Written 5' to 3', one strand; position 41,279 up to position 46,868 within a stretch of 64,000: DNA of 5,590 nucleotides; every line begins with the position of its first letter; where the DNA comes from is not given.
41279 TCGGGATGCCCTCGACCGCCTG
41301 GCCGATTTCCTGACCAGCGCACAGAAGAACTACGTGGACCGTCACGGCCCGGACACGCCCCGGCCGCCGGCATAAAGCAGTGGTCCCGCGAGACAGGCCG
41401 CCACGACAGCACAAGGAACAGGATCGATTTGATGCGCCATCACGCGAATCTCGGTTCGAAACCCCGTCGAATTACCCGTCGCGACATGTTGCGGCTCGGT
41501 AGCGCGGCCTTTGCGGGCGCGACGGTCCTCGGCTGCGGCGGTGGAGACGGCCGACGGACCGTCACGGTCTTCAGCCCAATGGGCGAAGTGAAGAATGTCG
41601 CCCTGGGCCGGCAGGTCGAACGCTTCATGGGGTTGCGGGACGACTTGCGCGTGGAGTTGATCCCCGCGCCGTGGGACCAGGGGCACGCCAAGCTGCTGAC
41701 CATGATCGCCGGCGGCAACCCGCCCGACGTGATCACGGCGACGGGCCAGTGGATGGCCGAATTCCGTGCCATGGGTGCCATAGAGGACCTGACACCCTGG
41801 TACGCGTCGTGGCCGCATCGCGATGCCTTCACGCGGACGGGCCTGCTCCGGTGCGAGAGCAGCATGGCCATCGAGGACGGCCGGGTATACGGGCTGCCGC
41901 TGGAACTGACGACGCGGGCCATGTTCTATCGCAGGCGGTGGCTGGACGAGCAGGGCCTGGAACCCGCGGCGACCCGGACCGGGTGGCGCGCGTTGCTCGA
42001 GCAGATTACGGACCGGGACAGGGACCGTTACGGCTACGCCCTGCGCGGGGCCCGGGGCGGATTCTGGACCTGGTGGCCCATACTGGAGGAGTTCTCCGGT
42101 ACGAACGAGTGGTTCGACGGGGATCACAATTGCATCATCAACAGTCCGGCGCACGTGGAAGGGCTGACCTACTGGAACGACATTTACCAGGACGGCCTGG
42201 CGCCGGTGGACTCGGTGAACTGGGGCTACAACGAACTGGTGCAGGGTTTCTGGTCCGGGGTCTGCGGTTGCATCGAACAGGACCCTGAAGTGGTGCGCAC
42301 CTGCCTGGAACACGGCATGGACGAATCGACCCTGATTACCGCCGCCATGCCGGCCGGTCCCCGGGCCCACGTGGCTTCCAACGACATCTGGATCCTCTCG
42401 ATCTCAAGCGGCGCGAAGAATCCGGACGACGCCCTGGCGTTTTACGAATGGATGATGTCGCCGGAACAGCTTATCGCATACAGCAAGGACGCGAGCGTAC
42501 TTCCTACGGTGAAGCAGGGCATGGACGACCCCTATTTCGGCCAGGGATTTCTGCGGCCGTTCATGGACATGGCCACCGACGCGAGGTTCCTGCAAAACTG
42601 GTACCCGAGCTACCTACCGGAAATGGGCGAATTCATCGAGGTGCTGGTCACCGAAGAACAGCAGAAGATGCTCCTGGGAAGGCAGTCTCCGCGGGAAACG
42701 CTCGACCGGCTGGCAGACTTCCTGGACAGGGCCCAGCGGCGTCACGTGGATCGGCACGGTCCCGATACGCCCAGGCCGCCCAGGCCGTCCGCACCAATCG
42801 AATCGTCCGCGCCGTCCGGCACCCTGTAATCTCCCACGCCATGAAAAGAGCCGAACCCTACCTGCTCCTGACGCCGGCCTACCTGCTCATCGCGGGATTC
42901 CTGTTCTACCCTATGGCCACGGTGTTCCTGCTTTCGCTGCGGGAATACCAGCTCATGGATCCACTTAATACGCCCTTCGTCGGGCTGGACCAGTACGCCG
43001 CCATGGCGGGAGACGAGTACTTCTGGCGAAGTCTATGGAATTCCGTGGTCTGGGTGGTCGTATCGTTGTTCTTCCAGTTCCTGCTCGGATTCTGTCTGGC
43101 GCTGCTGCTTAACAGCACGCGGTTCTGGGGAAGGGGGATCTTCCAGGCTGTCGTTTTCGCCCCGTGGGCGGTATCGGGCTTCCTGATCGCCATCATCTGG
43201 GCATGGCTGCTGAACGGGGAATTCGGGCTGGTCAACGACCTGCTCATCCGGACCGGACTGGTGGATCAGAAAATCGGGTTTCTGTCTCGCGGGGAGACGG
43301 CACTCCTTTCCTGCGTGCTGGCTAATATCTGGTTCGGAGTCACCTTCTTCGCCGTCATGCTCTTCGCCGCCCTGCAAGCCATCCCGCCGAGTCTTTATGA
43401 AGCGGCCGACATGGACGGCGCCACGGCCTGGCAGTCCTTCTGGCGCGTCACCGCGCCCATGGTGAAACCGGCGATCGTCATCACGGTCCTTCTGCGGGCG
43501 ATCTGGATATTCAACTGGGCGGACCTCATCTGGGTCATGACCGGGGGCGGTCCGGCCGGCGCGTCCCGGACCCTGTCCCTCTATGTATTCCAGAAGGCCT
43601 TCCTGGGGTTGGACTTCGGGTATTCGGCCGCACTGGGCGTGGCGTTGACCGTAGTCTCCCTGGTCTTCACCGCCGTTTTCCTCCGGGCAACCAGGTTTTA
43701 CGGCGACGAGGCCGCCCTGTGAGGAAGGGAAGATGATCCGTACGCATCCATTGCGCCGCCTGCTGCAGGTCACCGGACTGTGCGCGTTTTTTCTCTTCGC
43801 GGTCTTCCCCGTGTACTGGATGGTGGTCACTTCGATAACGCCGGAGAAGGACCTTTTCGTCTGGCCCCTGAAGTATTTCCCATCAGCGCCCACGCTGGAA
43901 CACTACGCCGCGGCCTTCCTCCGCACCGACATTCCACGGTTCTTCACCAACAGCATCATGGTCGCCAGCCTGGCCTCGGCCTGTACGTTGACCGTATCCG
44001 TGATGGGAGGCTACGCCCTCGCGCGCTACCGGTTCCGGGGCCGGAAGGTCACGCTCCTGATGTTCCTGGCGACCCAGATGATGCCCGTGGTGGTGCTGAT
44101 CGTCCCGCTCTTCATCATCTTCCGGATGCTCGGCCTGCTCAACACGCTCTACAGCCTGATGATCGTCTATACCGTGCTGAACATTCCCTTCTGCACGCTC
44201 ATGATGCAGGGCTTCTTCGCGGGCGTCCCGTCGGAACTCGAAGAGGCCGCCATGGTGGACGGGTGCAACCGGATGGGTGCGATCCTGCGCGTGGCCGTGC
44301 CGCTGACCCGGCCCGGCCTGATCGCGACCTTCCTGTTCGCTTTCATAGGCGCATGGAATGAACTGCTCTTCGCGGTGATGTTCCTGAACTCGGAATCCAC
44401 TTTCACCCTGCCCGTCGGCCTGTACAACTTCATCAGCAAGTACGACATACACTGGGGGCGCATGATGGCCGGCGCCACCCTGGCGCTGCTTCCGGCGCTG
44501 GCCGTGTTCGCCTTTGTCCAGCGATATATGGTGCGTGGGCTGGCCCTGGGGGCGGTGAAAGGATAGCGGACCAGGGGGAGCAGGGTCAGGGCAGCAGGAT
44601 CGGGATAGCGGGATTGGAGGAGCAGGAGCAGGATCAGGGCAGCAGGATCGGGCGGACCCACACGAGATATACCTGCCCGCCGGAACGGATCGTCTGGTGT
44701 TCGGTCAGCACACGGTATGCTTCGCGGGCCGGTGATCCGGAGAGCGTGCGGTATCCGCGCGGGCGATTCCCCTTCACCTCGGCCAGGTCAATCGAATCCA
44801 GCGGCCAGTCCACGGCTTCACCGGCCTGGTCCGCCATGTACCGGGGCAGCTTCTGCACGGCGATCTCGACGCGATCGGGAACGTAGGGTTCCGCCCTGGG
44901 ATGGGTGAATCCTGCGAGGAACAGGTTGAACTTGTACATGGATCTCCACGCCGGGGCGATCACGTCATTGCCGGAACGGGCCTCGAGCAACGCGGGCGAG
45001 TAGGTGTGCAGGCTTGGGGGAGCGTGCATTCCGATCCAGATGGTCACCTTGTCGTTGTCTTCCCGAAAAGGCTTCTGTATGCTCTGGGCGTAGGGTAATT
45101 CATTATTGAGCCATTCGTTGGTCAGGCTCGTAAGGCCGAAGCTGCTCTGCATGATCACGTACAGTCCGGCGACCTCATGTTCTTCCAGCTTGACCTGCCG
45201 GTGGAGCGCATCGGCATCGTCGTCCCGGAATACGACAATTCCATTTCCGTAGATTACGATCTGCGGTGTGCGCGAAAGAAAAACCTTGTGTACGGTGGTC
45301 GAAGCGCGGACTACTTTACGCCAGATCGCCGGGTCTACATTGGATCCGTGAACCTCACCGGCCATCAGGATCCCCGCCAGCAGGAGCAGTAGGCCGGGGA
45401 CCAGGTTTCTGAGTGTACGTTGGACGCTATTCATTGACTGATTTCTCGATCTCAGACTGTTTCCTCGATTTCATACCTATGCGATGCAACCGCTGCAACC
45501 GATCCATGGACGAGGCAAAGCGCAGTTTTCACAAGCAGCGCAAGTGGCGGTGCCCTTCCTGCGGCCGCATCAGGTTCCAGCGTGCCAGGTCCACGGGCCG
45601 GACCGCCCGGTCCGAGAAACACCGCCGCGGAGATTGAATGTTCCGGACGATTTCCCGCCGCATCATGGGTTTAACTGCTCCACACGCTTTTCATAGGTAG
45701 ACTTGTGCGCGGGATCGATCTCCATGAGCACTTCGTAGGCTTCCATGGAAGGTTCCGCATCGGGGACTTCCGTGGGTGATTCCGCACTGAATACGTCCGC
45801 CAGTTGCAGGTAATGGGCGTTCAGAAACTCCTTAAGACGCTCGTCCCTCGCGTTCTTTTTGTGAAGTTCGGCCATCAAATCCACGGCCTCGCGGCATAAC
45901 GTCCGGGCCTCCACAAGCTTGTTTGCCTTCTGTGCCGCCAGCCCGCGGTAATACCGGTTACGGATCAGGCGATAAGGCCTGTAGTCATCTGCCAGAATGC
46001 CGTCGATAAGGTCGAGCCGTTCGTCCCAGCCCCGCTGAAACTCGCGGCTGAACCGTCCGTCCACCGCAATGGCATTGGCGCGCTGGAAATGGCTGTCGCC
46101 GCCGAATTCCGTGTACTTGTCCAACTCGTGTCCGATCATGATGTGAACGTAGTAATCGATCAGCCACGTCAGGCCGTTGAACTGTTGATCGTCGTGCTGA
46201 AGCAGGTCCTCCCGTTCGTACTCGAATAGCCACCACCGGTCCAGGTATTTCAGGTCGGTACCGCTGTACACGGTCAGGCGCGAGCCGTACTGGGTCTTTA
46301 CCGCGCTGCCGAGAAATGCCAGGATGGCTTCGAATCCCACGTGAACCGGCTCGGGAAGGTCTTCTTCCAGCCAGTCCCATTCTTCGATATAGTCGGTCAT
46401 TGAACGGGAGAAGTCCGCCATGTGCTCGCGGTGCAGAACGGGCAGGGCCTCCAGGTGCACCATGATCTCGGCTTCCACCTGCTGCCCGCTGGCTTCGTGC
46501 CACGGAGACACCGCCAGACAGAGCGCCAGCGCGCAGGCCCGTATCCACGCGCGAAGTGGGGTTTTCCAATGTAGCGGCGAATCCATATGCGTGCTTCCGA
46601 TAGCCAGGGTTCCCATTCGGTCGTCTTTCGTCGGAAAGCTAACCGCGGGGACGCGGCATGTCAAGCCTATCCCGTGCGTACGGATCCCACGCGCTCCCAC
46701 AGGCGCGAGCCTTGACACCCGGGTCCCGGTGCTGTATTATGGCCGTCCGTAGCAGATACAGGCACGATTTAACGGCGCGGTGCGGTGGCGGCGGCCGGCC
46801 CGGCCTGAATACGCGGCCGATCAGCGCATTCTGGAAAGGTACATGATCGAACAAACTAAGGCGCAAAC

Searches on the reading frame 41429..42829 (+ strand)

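Call 57: search_protein_families(library=pfam, proteins=[window:41429-42829:+], max_evalue=0.01)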
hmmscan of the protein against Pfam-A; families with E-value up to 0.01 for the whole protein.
window:41429-42829:+ (466 aa): 2 families
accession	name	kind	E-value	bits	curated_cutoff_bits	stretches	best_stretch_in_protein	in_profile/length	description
PF01547.30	SBP_bac_1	-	2e-28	100.8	26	1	64-347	15-305/307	Bacterial extracellular solute-binding protein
PF13416.11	SBP_bac_8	-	9.3e-23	81.8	27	1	66-362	6-263/279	Bacterial extracellular solute-binding protein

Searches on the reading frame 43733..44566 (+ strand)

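Call 57: search_protein_families(library=pfam, proteins=[window:43733-44566:+], max_evalue=0.01)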
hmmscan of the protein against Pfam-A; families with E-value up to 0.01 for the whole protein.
window:43733-44566:+ (277 aa): 1 family
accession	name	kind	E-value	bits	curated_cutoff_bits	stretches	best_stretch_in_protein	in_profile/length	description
PF00528.27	BPD_transp_1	-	1.9e-18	67.3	26.4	1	90-270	2-182/184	Binding-protein-dependent transport system inner membrane component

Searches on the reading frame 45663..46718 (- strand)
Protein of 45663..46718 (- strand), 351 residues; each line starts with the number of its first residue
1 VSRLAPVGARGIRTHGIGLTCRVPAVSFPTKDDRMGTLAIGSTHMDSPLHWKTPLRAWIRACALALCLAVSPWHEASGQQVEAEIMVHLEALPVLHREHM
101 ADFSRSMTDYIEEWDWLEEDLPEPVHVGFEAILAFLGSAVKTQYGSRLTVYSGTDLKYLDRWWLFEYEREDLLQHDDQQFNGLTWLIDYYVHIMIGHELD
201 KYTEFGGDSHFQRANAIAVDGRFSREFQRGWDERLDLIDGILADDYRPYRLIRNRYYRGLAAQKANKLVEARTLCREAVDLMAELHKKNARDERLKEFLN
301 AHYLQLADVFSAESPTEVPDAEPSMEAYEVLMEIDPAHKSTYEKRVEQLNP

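Call 81: search_protein_families(library=pfam, proteins=[window:45663-46718:-], max_evalue=0.001)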
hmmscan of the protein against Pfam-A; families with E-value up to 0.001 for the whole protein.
window:45663-46718:- (351 aa): 1 family
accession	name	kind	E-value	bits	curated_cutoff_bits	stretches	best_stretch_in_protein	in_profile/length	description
PF16119.10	DUF4835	-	1.1e-25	90.9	25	1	79-344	1-275/276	Domain of unknown function (DUF4835)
